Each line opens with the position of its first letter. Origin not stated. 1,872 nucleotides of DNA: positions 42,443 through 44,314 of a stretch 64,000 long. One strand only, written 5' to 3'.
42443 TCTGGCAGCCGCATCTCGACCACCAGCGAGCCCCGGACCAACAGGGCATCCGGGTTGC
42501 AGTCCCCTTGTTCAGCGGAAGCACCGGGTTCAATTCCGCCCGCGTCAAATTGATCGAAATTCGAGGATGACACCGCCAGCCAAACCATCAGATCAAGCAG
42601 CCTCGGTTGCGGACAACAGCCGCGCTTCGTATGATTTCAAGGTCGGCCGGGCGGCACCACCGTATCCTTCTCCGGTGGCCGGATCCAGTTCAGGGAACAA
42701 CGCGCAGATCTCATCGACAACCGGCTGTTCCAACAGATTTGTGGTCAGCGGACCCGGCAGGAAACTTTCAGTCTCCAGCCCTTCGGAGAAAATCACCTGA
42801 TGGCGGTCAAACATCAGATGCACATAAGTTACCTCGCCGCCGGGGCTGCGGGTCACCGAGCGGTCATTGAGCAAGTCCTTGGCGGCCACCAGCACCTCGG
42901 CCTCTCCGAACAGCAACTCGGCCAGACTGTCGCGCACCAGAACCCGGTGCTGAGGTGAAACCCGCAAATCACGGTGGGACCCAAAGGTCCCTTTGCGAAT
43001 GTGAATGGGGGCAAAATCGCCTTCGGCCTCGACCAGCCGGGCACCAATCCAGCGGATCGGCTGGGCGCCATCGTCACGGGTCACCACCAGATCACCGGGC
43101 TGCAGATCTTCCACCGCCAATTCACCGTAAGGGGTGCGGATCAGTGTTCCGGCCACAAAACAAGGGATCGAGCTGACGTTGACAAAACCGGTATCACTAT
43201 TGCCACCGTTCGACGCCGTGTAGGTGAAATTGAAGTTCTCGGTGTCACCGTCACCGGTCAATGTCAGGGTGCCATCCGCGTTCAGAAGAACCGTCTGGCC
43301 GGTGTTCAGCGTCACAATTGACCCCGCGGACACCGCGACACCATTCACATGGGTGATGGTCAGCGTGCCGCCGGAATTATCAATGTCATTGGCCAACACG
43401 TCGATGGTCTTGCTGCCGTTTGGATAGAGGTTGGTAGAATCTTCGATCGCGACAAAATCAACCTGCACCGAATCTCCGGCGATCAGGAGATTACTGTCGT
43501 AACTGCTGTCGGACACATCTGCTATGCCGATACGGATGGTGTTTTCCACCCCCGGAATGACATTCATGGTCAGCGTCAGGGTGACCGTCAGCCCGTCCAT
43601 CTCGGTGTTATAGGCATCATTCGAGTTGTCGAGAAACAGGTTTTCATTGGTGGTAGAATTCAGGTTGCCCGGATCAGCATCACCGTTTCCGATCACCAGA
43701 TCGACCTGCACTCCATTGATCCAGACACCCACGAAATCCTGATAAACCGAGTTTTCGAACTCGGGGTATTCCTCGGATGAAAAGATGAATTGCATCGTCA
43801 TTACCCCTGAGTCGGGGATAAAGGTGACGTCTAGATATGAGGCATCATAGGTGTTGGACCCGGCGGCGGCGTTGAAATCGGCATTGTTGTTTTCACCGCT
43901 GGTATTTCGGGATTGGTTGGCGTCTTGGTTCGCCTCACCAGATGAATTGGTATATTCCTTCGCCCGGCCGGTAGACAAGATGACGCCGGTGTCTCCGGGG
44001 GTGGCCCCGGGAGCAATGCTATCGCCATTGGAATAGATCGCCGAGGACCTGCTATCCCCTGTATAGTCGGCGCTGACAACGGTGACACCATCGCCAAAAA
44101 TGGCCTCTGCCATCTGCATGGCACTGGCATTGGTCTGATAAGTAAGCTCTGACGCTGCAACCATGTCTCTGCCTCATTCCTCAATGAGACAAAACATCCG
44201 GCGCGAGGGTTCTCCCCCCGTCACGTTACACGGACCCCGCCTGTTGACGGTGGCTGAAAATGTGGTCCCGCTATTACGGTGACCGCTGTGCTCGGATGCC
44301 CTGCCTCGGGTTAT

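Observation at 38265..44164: Two diverged 523-aa proteins in which a Hint (Hedgehog/intein) domain fills the C-terminal anchor slot of a choice-of-anchor-L-like surface head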

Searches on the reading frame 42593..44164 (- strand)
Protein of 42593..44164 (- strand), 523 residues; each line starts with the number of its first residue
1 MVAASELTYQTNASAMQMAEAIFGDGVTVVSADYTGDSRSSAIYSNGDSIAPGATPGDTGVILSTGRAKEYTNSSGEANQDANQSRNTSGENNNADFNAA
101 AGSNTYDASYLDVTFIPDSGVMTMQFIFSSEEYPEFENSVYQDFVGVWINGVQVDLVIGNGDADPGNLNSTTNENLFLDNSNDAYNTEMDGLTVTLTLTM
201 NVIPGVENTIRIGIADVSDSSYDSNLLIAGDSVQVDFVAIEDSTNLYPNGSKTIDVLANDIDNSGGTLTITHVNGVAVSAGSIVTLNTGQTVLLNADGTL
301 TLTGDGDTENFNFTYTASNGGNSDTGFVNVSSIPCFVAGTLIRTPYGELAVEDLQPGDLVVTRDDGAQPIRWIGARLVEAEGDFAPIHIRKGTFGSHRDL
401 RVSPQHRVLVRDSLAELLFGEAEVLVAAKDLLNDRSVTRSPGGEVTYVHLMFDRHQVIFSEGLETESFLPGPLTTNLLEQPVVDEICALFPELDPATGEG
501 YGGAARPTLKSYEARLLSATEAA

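Call 3: search_protein_families(library=pfam, proteins=[window:42593-44164:-], max_evalue=0.1)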
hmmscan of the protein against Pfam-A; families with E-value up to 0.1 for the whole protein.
window:42593-44164:- (523 aa): 4 families
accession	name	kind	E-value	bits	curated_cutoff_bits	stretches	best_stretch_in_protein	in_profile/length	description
PF13403.11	Hint_2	-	9.2e-54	182.3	28.4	1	334-471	1-146/147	Hint domain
PF17963.7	Big_9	-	1.7e-07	32.5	23.6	1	238-330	5-88/89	Bacterial Ig domain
PF17803.7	Cadherin_4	-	0.0036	18.2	25.1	1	238-301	15-70/71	Bacterial cadherin-like domain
PF17244.8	CDC24_OB3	-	0.059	13.6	25.4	1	247-344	21-113/216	Cell division control protein 24, OB domain 3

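Call 4: search_protein_families(library=ncbifam, proteins=[window:42593-44164:-], max_evalue=0.1)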
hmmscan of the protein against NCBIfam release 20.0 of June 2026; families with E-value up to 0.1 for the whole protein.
window:42593-44164:- (523 aa): 1 family
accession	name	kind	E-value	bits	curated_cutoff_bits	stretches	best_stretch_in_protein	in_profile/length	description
NF038133.1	choice_anch_L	domain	4.7e-42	143.9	27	1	17-232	2-218/219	choice-of-anchor L domain-containing protein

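Call 7: find_homologous_proteins(query=window:42593-44164:-, max_evalue=0.00001)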
Query window:42593-44164:- (523 aa): 3642 proteins with E <= 0.00001 among 8000 candidates; the best 120 are listed.
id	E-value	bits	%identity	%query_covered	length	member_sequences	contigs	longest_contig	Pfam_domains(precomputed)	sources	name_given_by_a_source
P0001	0.0e+0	1146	100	100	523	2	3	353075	PF26766.1,PF17963.8,PF13403.12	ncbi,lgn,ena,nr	ncbi:MAG: Hint domain-containing protein [Rhodobacteraceae bacterium]|nr:Hint domain-containing prot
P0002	0.0e+0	1116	97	100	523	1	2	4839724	PF26766.1,PF13403.12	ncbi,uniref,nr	ncbi:Hint domain-containing protein [Parasedimentitalea psychrophila]|uniref:Hint domain-containing 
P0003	0.0e+0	1066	93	100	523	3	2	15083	PF26766.1,PF17963.8,PF13403.12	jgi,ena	-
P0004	0.0e+0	1059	91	100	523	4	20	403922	PF26766.1,PF17963.8,PF13403.12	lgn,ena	-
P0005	0.0e+0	1053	90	100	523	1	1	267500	PF26766.1,PF17963.8,PF13403.12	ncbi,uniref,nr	ncbi:2,3,4,5-tetrahydropyridine-2,6-carboxylate N-succinyltransferase [Sedimentitalea sp. CY04]|unir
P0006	0.0e+0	1052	90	100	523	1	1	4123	PF26766.1,PF17963.8,PF13403.12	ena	-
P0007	0.0e+0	1051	90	100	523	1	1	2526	PF26766.1,PF17963.8,PF13403.12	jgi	-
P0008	0.0e+0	1043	89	100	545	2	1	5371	PF26766.1,PF17963.8,PF13403.12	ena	-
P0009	0.0e+0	1022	88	100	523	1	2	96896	PF26766.1,PF17963.8,PF13403.12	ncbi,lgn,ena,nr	ncbi:MAG: 2,3,4,5-tetrahydropyridine-2,6-carboxylate N-succinyltransferase [Rhodobacteraceae bacteri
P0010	0.0e+0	1014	88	100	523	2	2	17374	PF26766.1,PF17963.8,PF13403.12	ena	-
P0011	0.0e+0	1014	89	100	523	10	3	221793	PF26766.1,PF17963.8,PF13403.12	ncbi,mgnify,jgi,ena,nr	ncbi:2,3,4,5-tetrahydropyridine-2,6-carboxylate N-succinyltransferase [Rhodobacterales bacterium 56_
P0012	2.8e-297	1004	87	100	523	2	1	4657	PF26766.1,PF17963.8,PF13403.12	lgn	-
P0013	7.6e-294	993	85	100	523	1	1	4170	PF26766.1,PF13403.12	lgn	-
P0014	3.8e-287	971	83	100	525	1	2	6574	PF26766.1,PF13403.12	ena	-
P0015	1.0e-264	897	76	100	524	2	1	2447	PF26766.1,PF13403.12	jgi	-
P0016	5.8e-260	881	76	99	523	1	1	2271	PF26766.1,PF13403.12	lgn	-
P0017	6.3e-260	881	76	100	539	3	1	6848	PF26766.1,PF13403.12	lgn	-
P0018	1.6e-259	880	76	99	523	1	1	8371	PF26766.1,PF13403.12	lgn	-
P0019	1.8e-259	880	74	100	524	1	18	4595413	PF26766.1,PF13403.12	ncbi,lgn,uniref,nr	ncbi:Hint domain-containing protein [Aliisedimentitalea scapharcae]|uniref:Hint domain-containing pr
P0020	4.1e-259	879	75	100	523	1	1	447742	PF26766.1,PF13403.12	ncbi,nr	ncbi:Hint domain-containing protein [Seohaeicola saemankumensis]|nr:Hint domain-containing protein [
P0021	1.5e-258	877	75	100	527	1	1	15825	PF26766.1,PF13403.12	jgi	jgi:Hint domain-containing protein/Big-like domain-containing protein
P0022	7.3e-258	874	76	100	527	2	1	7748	PF26766.1,PF17963.8,PF13403.12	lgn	-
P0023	1.8e-257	873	75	100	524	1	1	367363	PF26766.1,PF13403.12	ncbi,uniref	ncbi:Hint domain-containing protein [Primorskyibacter sp. S87]|uniref:Hint domain-containing protein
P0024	3.9e-257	872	74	100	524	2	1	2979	PF26766.1,PF13403.12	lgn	-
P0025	8.3e-257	871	75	99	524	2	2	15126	PF26766.1,PF13403.12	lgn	-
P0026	1.9e-256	870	74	100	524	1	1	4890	PF26766.1,PF17963.8,PF13403.12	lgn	-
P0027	2.0e-256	870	75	99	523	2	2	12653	PF26766.1,PF13403.12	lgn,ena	-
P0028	2.3e-256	870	75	100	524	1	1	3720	PF26766.1,PF13403.12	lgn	-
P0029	4.2e-256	869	75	100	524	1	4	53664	PF26766.1,PF13403.12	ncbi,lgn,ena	-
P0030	2.8e-255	866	76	100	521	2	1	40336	PF26766.1,PF13403.12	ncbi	-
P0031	3.5e-255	866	75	99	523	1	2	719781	PF26766.1,PF13403.12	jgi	jgi:Hint domain-containing protein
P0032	5.0e-255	865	75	100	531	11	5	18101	PF26766.1,PF13403.12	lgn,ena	-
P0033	6.4e-255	865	75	100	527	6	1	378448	PF26766.1,PF13403.12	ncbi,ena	-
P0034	6.6e-255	865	75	99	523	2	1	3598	PF26766.1,PF13403.12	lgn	-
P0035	9.2e-255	864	74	100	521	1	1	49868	PF26766.1,PF13403.12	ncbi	ncbi:MAG: Hint domain-containing protein [Sedimentitalea sp.]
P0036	1.1e-254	864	75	100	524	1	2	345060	PF26766.1,PF17963.8,PF13403.12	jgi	-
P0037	1.4e-254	864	75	100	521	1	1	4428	PF26766.1,PF13403.12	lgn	-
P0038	2.0e-254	863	74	100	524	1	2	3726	PF26766.1,PF17963.8,PF13403.12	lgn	-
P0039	8.2e-253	858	74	99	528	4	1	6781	PF26766.1,PF13403.12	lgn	-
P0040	1.0e-252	857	74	100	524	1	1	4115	PF26766.1,PF17963.8,PF13403.12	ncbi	-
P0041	5.1e-252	855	74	99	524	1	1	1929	PF26766.1,PF17963.8,PF13403.12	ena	-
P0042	1.4e-251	854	73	100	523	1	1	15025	PF26766.1,PF17963.8,PF13403.12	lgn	-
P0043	3.1e-251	853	73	100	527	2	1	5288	PF26766.1,PF13403.12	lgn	-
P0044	1.2e-250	851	73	100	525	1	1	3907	PF26766.1,PF13403.12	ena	-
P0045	1.5e-250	850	74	99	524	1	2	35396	PF26766.1,PF13403.12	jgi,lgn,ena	-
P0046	2.1e-250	850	73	100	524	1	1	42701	PF26766.1,PF13403.12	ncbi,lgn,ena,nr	ncbi:MAG: Hint domain-containing protein [Rhodobacteraceae bacterium]|nr:Hint domain-containing prot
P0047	2.6e-250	850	73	99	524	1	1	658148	PF26766.1,PF13403.12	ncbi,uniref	ncbi:Hint domain-containing protein [Lutimaribacter marinistellae]|uniref:Hint domain-containing pro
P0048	3.1e-250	849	73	100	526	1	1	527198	PF26766.1,PF13403.12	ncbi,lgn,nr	ncbi:MAG: 2,3,4,5-tetrahydropyridine-2,6-carboxylate N-succinyltransferase [Rhodobacteraceae bacteri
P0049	6.3e-250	848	73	100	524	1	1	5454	PF26766.1,PF17963.8,PF13403.12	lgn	-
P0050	7.6e-250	848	73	99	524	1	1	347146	PF26766.1,PF13403.12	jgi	jgi:Hint domain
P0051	9.4e-250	848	73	100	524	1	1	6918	PF26766.1,PF17963.8,PF13403.12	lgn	-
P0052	1.1e-249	847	74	100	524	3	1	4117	PF26766.1,PF13403.12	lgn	-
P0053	1.5e-249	847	73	100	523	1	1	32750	PF26766.1,PF13403.12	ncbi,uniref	ncbi:Hint domain-containing protein [Pseudophaeobacter sp.]|uniref:Hint domain-containing protein n=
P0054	2.7e-249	846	73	99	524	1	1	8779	PF26766.1,PF17963.8,PF13403.12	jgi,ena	-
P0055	4.7e-249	845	72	100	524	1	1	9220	PF26766.1,PF13403.12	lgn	-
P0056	5.6e-249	845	73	100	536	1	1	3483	PF26766.1,PF13403.12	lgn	-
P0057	1.5e-248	844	73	99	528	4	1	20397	PF26766.1,PF17963.8,PF13403.12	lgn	-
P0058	2.7e-248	843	72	100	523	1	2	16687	PF26766.1,PF13403.12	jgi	jgi:Hint domain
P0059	3.1e-248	843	73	100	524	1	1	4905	PF26766.1,PF17963.8,PF13403.12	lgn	-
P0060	4.3e-248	842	73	100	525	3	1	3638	PF26766.1,PF17963.8,PF13403.12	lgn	-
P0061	1.1e-247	841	72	100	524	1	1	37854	PF26766.1,PF17963.8,PF13403.12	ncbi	-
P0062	1.4e-247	841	73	100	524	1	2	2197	PF26766.1,PF17963.8,PF13403.12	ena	-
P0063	2.2e-247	840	73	100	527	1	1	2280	PF26766.1,PF13403.12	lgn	-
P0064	3.1e-247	839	71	99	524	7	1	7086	PF26766.1,PF17963.8,PF13403.12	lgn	-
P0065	3.4e-247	839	72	100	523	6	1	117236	PF26766.1,PF13403.12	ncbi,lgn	ncbi:MAG: Hint domain-containing protein [Jhaorihella sp.]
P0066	3.7e-247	839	73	100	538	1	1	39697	PF26766.1,PF17963.8,PF13403.12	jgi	jgi:hypothetical protein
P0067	6.1e-247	838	73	100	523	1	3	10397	PF26766.1,PF13403.12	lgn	-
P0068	1.8e-246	837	73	99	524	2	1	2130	PF26766.1,PF13403.12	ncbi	ncbi:Hint domain-containing protein [Cribrihabitans sp. XS_ASV171]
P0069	4.7e-246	836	70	100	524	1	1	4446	PF26766.1,PF13403.12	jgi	jgi:hypothetical protein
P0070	5.7e-246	835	73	100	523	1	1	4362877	PF26766.1,PF13403.12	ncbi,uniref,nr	ncbi:Hint domain-containing protein [Leisingera thetidis]|uniref:Hint domain-containing protein n=1 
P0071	1.8e-245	834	72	100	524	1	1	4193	PF26766.1,PF13403.12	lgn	-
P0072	2.0e-245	833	72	99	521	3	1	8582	PF26766.1,PF17963.8,PF13403.12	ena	-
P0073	5.8e-245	832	72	100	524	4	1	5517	PF26766.1,PF13403.12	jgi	-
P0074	5.8e-245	832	73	100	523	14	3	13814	PF26766.1,PF13403.12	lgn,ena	-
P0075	6.3e-245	832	73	100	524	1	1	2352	PF26766.1,PF17963.8,PF13403.12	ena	-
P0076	1.2e-244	831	71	100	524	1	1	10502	PF26766.1,PF13403.12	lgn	-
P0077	1.3e-244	831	72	100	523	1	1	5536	PF26766.1,PF13403.12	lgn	-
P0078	1.5e-244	831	72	99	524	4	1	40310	PF26766.1,PF17963.8,PF13403.12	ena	-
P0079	1.9e-244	830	72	98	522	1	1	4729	PF26766.1,PF17963.8,PF13403.12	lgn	-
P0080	3.9e-244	829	72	99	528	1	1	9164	PF26766.1,PF17963.8,PF13403.12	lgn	-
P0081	4.2e-244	829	72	100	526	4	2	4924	PF26766.1,PF13403.12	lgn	-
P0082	4.4e-244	829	73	100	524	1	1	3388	PF26766.1,PF13403.12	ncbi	ncbi:MAG: Hint domain-containing protein [Pseudomonadota bacterium]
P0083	6.3e-244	828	71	100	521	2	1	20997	PF26766.1,PF13403.12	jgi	jgi:hypothetical protein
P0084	9.6e-244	828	71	100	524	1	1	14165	PF26766.1,PF17963.8,PF13403.12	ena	-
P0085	1.0e-243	828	72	100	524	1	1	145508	PF26766.1,PF17963.8,PF13403.12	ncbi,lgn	ncbi:MAG: Hint domain-containing protein [Paracoccaceae bacterium]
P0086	1.3e-243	827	71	100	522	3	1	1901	PF26766.1,PF13403.12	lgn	-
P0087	2.3e-243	827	72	100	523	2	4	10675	PF26766.1,PF13403.12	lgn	-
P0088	2.4e-243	827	71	100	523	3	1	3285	PF26766.1,PF17963.8,PF13403.12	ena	-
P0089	2.4e-243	827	72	100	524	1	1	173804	PF26766.1,PF17963.8,PF13403.12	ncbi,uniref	ncbi:Hint domain-containing protein [Ruegeria hyattellae]|uniref:Hint domain-containing protein n=1 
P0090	2.9e-243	826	71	99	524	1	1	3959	PF26766.1,PF17963.8,PF13403.12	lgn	-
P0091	4.2e-243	826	72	100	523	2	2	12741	PF26766.1,PF13403.12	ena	-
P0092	1.9e-242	824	72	98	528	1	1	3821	PF26766.1,PF17963.8,PF17803.8,PF13403.12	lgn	-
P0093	1.9e-242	824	72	98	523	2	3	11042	PF26766.1,PF13403.12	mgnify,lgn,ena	mgnify:CR=1 FL=1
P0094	2.0e-242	824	71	100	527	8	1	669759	PF26766.1,PF13403.12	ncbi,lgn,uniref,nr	ncbi:Hint domain-containing protein [Falsiruegeria mediterranea]|uniref:Hedgehog/Intein (Hint) domai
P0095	2.3e-242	823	72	100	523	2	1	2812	PF26766.1,PF17963.8,PF13403.12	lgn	-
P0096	3.7e-242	823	71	100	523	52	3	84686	PF26766.1,PF17963.8,PF13403.12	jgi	jgi:hypothetical protein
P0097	4.7e-242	822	72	99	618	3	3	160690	PF26766.1,PF13403.12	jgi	jgi:hypothetical protein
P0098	5.7e-242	822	71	100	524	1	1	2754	PF26766.1,PF17963.8,PF13403.12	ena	-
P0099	7.2e-242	822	70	99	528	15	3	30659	PF26766.1,PF17963.8,PF13403.12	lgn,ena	-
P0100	1.1e-241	821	71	100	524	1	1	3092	PF26766.1,PF17963.8,PF13403.12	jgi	jgi:hypothetical protein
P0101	1.1e-241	821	71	100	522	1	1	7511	PF26766.1,PF13403.12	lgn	-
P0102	1.5e-241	821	71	99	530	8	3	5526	PF26766.1,PF17963.8,PF13403.12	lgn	-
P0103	2.0e-241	820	72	100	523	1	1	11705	PF26766.1,PF13403.12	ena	-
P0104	2.2e-241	820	72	100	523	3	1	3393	PF26766.1,PF13403.12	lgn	-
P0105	2.6e-241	820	72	100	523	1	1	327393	PF26766.1,PF13403.12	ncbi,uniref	ncbi:Hint domain-containing protein [Leisingera sp. D0M16]|uniref:Hint domain-containing protein n=1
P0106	3.2e-241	820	72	100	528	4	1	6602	PF26766.1,PF17963.8,PF17803.8,PF13403.12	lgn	-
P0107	3.3e-241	820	72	100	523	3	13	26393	PF26766.1,PF13403.12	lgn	-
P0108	4.3e-241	819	71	99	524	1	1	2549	PF26766.1,PF17963.8,PF13403.12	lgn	-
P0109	5.2e-241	819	71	100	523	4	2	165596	PF26766.1,PF13403.12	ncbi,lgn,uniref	ncbi:Hint domain-containing protein [Pseudophaeobacter sp.]|uniref:Hint domain-containing protein n=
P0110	7.5e-241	818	72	100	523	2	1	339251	PF26766.1,PF17963.8,PF13403.12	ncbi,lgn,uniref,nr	ncbi:Hint domain-containing protein [Phaeobacter sp. PT47_59]|uniref:Hint domain-containing protein 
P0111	9.5e-241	818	71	100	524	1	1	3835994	PF26766.1,PF13403.12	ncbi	ncbi:Hint domain-containing protein [Roseobacteraceae bacterium NS-SX3]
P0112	2.5e-240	817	71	100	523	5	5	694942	PF26766.1,PF13403.12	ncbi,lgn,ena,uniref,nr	ncbi:Hint domain-containing protein [Pseudophaeobacter arcticus]|uniref:Hint domain-containing prote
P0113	3.8e-240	816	70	99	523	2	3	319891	PF26766.1,PF13403.12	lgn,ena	-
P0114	4.3e-240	816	71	100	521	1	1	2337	PF26766.1,PF17963.8,PF13403.12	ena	-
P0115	1.0e-239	815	70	100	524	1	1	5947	PF26766.1,PF13403.12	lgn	-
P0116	3.2e-239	813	70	99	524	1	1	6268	PF26766.1,PF17963.8,PF13403.12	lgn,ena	-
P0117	3.5e-239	813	71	99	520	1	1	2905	PF26766.1,PF13403.12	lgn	-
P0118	7.9e-239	812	70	100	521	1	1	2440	PF26766.1,PF17963.8,PF13403.12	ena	-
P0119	2.5e-238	810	70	99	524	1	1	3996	PF26766.1,PF17963.8,PF13403.12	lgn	-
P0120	2.5e-238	810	70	99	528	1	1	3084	PF26766.1,PF17963.8,PF13403.12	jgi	-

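Call 11: find_encoding_contigs(protein=P0002, flank=10000, max_places=2)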
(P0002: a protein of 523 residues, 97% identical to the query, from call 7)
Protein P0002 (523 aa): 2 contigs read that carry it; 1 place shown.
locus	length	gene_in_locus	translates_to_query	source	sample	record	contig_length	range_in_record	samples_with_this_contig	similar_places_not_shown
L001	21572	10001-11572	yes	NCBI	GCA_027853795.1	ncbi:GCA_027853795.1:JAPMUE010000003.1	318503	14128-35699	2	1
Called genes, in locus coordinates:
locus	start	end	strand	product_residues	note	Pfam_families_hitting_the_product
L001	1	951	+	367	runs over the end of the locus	PF01547:SBP_bac_1 (faint), PF13416:SBP_bac_8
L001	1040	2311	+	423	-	PF00528:BPD_transp_1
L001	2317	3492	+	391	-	PF00528:BPD_transp_1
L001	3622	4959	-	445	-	PF13406:SLT_2, PF01471:PG_binding_1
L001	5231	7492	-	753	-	PF17876:CSD2, PF00773:RNB, PF00575:S1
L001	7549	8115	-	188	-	PF09837:DUF2064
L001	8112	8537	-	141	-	PF13673:Acetyltransf_10, PF00583:Acetyltransf_1, PF13508:Acetyltransf_7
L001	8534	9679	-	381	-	PF01546:Peptidase_M20, PF07687:M20_dimer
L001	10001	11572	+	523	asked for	PF26766:Choice_anch_L, PF13403:Hint_2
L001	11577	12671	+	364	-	PF13403:Hint_2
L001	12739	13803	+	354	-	PF00497:SBP_bac_3, PF10613:Lig_chan-Glu_bd, PF00060:Lig_chan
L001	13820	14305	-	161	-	-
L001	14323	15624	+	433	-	PF26766:Choice_anch_L, PF17963:Big_9, PF13403:Hint_2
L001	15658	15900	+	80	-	PF13403:Hint_2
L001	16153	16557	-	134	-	-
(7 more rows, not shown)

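Call 12: find_encoding_contigs(protein=P0070, flank=10000, max_places=2)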
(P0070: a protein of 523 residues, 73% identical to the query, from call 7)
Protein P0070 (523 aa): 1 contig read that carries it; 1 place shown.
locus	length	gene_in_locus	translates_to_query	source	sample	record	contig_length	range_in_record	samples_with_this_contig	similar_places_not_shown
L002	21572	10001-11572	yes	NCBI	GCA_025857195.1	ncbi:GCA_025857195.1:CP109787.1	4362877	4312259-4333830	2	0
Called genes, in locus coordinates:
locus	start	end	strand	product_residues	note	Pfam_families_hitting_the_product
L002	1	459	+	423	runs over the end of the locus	PF00528:BPD_transp_1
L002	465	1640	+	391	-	PF00528:BPD_transp_1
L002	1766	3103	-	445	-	PF13406:SLT_2, PF01471:PG_binding_1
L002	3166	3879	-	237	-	PF08279:HTH_11, PF13280:WYL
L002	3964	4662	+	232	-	PF13417:GST_N_3 (faint), PF10568:Tom37, PF17172:GST_N_4, PF13410:GST_C_2 (weak), PF17171:GST_C_6 (weak)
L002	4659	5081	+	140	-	PF08818:DUF1801 (weak)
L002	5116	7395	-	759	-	PF17876:CSD2, PF00773:RNB, PF00575:S1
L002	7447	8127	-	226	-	PF09837:DUF2064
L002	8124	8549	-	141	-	PF00583:Acetyltransf_1, PF13673:Acetyltransf_10, PF21926:FeeM (faint), PF13444:Acetyltransf_5 (weak), PF13508:Acetyltransf_7, PF08445:FR47 (weak)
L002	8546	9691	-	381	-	PF01546:Peptidase_M20, PF07687:M20_dimer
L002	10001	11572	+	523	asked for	PF26766:Choice_anch_L, PF13403:Hint_2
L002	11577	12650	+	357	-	PF13403:Hint_2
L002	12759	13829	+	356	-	PF10613:Lig_chan-Glu_bd, PF00497:SBP_bac_3, PF00060:Lig_chan, PF07885:Ion_trans_2 (faint)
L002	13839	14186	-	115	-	-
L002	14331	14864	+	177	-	PF05962:HutD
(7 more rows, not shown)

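Call 13: find_encoding_contigs(protein=P0094, flank=10000, max_places=2)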
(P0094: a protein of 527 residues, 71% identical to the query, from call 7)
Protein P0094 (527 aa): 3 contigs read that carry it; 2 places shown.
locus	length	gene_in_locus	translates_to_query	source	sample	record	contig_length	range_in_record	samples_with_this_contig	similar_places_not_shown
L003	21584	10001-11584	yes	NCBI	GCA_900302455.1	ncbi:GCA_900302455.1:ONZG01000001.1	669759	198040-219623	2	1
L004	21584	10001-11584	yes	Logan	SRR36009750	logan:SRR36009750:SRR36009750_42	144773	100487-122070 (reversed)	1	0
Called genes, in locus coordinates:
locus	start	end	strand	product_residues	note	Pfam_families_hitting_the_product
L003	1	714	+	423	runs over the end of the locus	PF00528:BPD_transp_1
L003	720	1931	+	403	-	PF00528:BPD_transp_1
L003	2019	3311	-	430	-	PF13406:SLT_2, PF01471:PG_binding_1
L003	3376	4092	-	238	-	PF08279:HTH_11, PF19187:HTH_PafC (faint), PF13280:WYL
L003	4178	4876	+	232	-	PF13417:GST_N_3 (faint), PF10568:Tom37, PF17172:GST_N_4, PF13410:GST_C_2 (weak), PF17171:GST_C_6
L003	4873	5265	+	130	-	PF08818:DUF1801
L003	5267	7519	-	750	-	PF17876:CSD2, PF00773:RNB, PF00575:S1 (weak)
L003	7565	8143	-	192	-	PF09837:DUF2064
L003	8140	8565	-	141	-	PF00583:Acetyltransf_1, PF13673:Acetyltransf_10, PF13508:Acetyltransf_7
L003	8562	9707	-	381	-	PF01546:Peptidase_M20, PF07687:M20_dimer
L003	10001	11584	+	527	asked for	PF26766:Choice_anch_L, PF13403:Hint_2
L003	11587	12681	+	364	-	PF13403:Hint_2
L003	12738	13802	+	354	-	PF00497:SBP_bac_3, PF10613:Lig_chan-Glu_bd, PF00060:Lig_chan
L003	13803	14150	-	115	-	-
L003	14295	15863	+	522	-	PF26766:Choice_anch_L, PF17963:Big_9, PF13403:Hint_2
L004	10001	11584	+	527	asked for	PF26766:Choice_anch_L, PF13403:Hint_2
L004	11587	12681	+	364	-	PF13403:Hint_2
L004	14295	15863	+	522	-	PF26766:Choice_anch_L, PF17963:Big_9, PF13403:Hint_2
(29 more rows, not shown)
